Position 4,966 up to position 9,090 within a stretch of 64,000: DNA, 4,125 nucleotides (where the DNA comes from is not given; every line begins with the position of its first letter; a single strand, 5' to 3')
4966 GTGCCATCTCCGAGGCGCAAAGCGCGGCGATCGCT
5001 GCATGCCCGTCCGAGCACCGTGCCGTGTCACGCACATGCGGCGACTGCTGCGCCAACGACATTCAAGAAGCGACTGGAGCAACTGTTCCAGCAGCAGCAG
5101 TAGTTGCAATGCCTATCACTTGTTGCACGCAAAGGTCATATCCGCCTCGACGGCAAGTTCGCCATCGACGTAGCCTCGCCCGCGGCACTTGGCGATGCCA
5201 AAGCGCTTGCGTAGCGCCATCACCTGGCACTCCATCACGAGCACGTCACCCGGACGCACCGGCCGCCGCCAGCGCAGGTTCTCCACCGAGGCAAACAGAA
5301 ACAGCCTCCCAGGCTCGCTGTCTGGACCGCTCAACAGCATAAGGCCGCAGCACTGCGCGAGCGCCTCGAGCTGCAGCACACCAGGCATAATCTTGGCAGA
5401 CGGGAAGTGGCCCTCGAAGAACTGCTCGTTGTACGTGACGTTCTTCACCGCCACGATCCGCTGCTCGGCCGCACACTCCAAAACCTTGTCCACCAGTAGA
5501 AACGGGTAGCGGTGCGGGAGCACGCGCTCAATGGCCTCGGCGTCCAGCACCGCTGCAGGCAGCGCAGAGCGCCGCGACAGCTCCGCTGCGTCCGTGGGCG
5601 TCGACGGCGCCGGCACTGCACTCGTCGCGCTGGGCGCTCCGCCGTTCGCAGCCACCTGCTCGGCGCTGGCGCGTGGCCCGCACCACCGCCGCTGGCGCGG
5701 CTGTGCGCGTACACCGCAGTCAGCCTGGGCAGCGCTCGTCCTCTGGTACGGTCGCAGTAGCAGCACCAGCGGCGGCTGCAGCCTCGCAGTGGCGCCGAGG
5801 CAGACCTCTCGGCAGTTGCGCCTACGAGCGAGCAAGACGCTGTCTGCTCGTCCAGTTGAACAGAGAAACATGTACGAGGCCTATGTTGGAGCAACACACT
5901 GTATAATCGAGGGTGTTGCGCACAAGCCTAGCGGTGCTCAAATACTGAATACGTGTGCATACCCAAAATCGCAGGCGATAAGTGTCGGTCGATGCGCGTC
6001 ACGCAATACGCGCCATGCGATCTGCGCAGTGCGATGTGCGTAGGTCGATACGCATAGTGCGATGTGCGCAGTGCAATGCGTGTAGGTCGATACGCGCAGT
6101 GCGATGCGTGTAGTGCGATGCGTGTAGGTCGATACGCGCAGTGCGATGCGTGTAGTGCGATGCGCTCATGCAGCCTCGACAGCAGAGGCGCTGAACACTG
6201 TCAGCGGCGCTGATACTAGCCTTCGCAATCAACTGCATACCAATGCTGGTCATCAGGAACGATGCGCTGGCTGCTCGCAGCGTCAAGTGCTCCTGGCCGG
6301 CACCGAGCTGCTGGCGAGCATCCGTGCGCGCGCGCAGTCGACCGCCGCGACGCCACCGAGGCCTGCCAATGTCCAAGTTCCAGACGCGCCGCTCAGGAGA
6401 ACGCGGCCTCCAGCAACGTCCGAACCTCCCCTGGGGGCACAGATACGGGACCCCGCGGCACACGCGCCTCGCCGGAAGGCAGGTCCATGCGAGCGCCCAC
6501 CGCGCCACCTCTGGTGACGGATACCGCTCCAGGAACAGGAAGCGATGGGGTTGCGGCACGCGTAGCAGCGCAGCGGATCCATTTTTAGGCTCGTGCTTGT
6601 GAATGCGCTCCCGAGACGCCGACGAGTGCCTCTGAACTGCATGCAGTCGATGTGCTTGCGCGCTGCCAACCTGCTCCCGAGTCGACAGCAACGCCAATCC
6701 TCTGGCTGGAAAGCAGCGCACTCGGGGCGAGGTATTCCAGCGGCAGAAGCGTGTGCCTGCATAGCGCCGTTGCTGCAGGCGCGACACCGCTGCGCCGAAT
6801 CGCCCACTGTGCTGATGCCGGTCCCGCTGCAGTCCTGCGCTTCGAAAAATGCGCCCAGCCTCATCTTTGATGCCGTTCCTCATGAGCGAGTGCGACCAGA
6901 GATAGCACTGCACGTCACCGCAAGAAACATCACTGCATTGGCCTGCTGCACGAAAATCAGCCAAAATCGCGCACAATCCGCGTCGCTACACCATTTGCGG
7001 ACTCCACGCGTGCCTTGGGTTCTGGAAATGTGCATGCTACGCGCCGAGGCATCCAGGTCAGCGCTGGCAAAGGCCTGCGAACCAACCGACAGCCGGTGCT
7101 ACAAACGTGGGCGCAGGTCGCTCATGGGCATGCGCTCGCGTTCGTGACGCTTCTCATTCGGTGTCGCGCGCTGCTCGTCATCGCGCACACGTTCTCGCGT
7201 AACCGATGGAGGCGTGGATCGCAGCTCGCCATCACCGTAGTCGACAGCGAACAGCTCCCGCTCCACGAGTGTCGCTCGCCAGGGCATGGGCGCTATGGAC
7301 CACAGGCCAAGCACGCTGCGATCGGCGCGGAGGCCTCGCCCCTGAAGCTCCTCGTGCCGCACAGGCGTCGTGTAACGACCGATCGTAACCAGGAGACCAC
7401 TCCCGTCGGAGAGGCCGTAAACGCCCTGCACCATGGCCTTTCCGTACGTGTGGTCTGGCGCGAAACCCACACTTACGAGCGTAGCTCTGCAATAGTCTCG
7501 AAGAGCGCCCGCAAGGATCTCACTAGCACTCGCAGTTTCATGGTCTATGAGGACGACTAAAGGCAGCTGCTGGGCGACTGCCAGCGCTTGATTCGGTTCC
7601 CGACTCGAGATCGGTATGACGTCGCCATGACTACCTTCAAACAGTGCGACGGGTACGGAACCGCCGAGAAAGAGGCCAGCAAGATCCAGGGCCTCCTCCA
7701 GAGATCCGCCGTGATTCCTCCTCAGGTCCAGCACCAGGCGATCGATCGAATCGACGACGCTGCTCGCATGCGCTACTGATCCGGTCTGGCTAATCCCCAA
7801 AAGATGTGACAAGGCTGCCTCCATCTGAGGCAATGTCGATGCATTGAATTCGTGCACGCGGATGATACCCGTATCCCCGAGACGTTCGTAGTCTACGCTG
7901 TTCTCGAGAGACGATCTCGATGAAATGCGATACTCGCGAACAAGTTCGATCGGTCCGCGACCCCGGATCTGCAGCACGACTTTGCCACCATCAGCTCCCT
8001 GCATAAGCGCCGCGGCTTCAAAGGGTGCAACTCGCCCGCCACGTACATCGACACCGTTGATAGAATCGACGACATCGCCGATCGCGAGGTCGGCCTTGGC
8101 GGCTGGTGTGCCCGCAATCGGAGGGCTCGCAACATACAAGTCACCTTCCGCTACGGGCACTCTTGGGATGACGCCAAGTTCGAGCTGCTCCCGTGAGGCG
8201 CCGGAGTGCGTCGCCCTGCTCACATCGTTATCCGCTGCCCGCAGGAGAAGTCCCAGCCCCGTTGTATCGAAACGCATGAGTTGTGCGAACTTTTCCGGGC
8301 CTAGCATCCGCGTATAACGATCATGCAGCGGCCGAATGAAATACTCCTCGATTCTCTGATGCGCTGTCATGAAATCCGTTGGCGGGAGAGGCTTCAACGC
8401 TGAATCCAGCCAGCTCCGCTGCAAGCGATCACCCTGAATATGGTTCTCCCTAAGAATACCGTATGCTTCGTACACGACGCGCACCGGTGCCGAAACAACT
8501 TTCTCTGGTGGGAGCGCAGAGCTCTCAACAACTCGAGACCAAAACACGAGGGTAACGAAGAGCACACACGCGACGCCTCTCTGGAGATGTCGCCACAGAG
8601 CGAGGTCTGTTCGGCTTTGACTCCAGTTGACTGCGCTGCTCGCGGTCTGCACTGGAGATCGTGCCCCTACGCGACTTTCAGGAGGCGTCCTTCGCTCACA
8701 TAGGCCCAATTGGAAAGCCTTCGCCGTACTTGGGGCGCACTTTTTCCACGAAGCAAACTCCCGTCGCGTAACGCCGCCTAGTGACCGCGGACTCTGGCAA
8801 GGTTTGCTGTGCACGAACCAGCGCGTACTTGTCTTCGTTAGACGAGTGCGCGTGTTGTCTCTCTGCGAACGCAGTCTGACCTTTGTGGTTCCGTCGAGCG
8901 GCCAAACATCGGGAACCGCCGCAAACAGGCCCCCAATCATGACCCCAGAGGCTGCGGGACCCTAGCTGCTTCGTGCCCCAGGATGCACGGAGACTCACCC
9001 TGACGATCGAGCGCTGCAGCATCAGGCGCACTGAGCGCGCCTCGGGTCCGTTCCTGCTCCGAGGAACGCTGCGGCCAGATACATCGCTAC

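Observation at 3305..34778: Run of plastid-function genes with Phe-at-N-terminus presequences; points to a primary red-type plastid host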

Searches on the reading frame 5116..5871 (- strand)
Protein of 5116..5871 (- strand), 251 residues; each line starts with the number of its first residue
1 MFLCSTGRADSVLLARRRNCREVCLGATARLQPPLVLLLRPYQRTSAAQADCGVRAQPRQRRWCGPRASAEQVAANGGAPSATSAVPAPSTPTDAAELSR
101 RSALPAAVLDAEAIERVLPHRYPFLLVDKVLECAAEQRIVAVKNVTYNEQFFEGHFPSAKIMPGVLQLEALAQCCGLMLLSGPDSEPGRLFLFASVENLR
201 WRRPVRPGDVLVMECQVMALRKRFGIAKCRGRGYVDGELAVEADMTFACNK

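Call 4: search_protein_families(library=pfam, proteins=[window:5116-5871:-])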
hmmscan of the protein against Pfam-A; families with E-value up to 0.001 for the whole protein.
window:5116-5871:- (251 aa): 1 family
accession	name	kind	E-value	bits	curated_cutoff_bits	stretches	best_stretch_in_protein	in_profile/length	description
PF07977.19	FabA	-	9.7e-29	100.2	23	1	118-243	1-137/138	FabA-like domain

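Call 35: find_homologous_proteins(query=window:5116-5871:-, max_evalue=1e-20)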
Query window:5116-5871:- (251 aa): 6931 proteins with E <= 1e-20 among 8000 candidates; the best 120 are listed.
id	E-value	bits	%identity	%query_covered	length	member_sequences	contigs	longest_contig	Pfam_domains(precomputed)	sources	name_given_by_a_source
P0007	9.9e-160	547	98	100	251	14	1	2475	PF22818.3,PF07977.20,PF22817.3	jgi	-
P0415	4.3e-85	303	73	76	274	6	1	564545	PF22818.3,PF07977.20,PF22817.3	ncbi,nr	ncbi:hypothetical protein CCYA_CCYA11G3063 [Cyanidiococcus yangmingshanensis]|nr:hypothetical protei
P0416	2.8e-84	300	76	71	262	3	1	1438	PF22818.3,PF07977.20,PF22817.3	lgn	-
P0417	2.7e-83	297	48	65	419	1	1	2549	PF22818.3,PF07977.20,PF22817.3,PF01575.26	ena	-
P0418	1.2e-62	229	62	65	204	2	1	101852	PF22818.3,PF07977.20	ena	-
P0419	1.4e-48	183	55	63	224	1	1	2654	PF22818.3,PF07977.20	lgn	-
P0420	6.5e-48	181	54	63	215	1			PF22818.3,PF07977.20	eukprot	eukprot:scaffold3967_cov126-Skeletonema_dohrnii-CCMP3373.AAC.8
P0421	1.4e-47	180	55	61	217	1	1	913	PF22818.3,PF07977.20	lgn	-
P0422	1.5e-47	180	49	76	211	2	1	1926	PF22818.3,PF07977.20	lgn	-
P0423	1.9e-47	180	54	63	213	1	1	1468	PF22818.3,PF07977.20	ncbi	-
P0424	2.1e-47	179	57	55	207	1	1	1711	PF22818.3,PF07977.20,PF22817.3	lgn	-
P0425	5.6e-47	178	54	62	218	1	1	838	PF22818.3,PF07977.20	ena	-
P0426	6.6e-47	178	53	65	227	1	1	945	PF22818.3,PF07977.20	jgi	-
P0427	1.4e-46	177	54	63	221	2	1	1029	PF22818.3,PF07977.20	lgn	-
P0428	1.5e-46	177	57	57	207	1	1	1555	PF22818.3,PF07977.20,PF22817.3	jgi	jgi:3-hydroxyacyl-[acyl-carrier-protein] dehydratase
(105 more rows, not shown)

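Call 36: find_encoding_contigs(protein=P0418, flank=10000, max_places=2)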
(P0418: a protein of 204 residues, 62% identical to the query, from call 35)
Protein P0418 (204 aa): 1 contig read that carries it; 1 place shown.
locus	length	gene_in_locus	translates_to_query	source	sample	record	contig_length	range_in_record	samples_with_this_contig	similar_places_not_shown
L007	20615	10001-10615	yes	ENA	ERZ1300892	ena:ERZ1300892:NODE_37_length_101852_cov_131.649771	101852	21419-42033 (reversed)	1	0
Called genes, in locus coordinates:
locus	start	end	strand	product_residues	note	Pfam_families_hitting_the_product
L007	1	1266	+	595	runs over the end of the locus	-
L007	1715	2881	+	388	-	-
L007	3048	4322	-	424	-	PF01786:AOX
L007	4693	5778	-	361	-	PF01786:AOX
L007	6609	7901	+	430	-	PF17820:PDZ_6 (faint), PF03572:Peptidase_S41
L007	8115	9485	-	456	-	-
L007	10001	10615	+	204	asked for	PF07977:FabA, PF22818:ApeI-like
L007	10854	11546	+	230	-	PF00885:DMRL_synthase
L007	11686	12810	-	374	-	PF18086:PPIP5K2_N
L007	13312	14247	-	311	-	PF00730:HhH-GPD, PF00633:HHH (weak)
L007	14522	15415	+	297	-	PF01209:Ubie_methyltran, PF08241:Methyltransf_11, PF08242:Methyltransf_12, PF13649:Methyltransf_25, PF13847:Methyltransf_31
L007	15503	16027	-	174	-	PF02130:YbeY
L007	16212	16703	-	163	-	-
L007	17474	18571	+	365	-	PF03951:Gln-synt_N (weak), PF00120:Gln-synt_C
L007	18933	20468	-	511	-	PF18101:Pan3_CK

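Call 37: find_encoding_contigs(protein=P0415, flank=10000, max_places=2)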
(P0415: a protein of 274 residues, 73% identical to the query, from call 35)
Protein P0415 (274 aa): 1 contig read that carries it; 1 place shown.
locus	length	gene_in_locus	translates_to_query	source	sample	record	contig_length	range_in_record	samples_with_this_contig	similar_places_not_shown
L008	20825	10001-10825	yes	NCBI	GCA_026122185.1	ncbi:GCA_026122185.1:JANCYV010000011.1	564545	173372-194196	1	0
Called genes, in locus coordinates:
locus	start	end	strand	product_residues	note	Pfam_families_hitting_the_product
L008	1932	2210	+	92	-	PF02953:zf-Tim10_DDP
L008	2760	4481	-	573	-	PF00996:GDI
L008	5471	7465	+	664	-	PF00262:Calreticulin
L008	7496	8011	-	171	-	PF00575:S1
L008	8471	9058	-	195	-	PF10615:DUF2470 (weak)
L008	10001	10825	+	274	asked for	PF22817:ApeP-like (weak), PF07977:FabA, PF22818:ApeI-like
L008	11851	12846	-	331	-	PF18086:PPIP5K2_N, PF08443:RimK (faint)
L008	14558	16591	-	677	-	PF04494:TFIID_NTD2, PF24105:Beta-prop_CAF1B_HIR1, PF25174:Beta-prop_THOC3, PF00400:WD40, PF23381:Beta-prop_IFT122_1st, PF23414:Beta-prop_EML_2, PF24814:WD40_Prp19, PF24817:WD40_WDHD1_1st, +46 more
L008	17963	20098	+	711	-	PF06278:CNDH2_N, PF16858:CNDH2_C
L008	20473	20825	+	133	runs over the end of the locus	PF01246:Ribosomal_L24e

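Call 44: search_protein_families(library=ncbifam, proteins=[window:5116-5871:-], max_evalue=0.00001)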
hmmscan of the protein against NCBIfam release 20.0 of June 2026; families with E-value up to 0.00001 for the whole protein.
window:5116-5871:- (251 aa): 5 families
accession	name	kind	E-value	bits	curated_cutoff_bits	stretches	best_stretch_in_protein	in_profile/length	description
NF009667.0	PRK13188.1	equivalog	3.6e-52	177.6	465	1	106-248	318-458/464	bifunctional UDP-3-O-[3-hydroxymyristoyl] N-acetylglucosamine deacetylase/3-hydroxyacyl-ACP dehydratase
NF000582.1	PRK00006.1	equivalog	1.5e-48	164.3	113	1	111-248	2-136/137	3-hydroxyacyl-ACP dehydratase FabZ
TIGR01750.1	fabZ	equivalog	1.3e-46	158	155.15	1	110-248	2-140/141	3-hydroxyacyl-ACP dehydratase FabZ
NF058663.1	cispen_cyc_AmcE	equivalog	1e-12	48.4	140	1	113-237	8-130/153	cispentacin biosynthesis cyclizing decarboxylase AmcE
NF003509.0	PRK05174.1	equivalog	3.8e-07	30.1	124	1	122-212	32-125/172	bifunctional 3-hydroxydecanoyl-ACP dehydratase/trans-2-decenoyl-ACP isomerase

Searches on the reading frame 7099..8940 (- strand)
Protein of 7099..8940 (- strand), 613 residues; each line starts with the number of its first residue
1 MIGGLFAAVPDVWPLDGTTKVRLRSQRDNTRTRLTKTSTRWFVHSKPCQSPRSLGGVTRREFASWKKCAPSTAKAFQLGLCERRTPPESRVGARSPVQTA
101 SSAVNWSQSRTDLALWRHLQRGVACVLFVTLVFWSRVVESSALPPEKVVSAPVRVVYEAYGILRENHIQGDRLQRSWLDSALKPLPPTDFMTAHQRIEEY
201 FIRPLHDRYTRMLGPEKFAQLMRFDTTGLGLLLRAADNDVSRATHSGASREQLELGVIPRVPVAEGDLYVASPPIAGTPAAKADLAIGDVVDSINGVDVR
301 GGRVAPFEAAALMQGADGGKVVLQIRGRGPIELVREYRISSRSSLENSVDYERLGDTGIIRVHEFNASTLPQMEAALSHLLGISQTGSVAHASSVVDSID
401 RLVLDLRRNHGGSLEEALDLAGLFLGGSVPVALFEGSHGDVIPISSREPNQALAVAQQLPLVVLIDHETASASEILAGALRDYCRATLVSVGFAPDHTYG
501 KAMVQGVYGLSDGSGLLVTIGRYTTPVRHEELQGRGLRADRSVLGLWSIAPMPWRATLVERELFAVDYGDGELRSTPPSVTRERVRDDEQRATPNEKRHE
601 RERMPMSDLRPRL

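Call 4: search_protein_families(library=pfam, proteins=[window:7099-8940:-])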
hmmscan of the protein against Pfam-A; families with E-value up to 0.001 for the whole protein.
window:7099-8940:- (613 aa): 2 families
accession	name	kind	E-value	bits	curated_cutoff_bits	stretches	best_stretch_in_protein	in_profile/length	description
PF03572.23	Peptidase_S41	-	6.3e-32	110.9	24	1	356-541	1-163/165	Peptidase family S41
PF17820.7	PDZ_6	-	6.7e-09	35.8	27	1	274-326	5-53/54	PDZ domain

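Call 44: search_protein_families(library=ncbifam, proteins=[window:7099-8940:-], max_evalue=0.00001)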
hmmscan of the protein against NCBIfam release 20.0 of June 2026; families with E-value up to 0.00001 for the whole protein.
window:7099-8940:- (613 aa): 10 families
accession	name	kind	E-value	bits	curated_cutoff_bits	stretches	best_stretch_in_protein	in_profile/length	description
TIGR00225.1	prc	subfamily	3.2e-43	148.1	218.6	1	196-541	18-312/335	C-terminal processing peptidase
NF045588.1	Cterm_S41_CtpA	exception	1.5e-41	142.7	625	1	267-543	125-376/401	carboxyl-terminal processing protease CtpA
NF045589.1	Cterm_S41_CtpB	exception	3.4e-41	141.3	633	1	274-538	137-375/416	carboxyl-terminal processing protease CtpB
NF045590.1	Cterm_S41_CtpC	exception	6.1e-37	127.4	665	1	268-528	131-364/418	carboxyl-terminal processing protease CtpC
NF045591.1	Cterm_S41_CtpZ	exception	6.2e-34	117.4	525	1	267-542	125-373/403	carboxyl-terminal processing protease CtpZ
TIGR03900.1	prc_long_Delta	hypoth_equivalog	1.9e-28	99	660.95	1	265-526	150-388/973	MXAN_5808 family serine peptidase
NF052377.1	lmo1851_S41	exception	3.8e-27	95.1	725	1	264-540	116-364/468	lmo1851 family serine protease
NF051464.1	tail_spec_CT441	exception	2.4e-21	76.1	700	1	275-548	266-530/645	tail-specific protease Tsp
NF008388.1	PRK11186.1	exception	1.1e-17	63.7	825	1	265-509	255-485/663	carboxy terminal-processing peptidase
NF058627.1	S41_Gfo1087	equivalog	2e-06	27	455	0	397-426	250-279/489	GFO_1087 family putative carboxy terminal peptidase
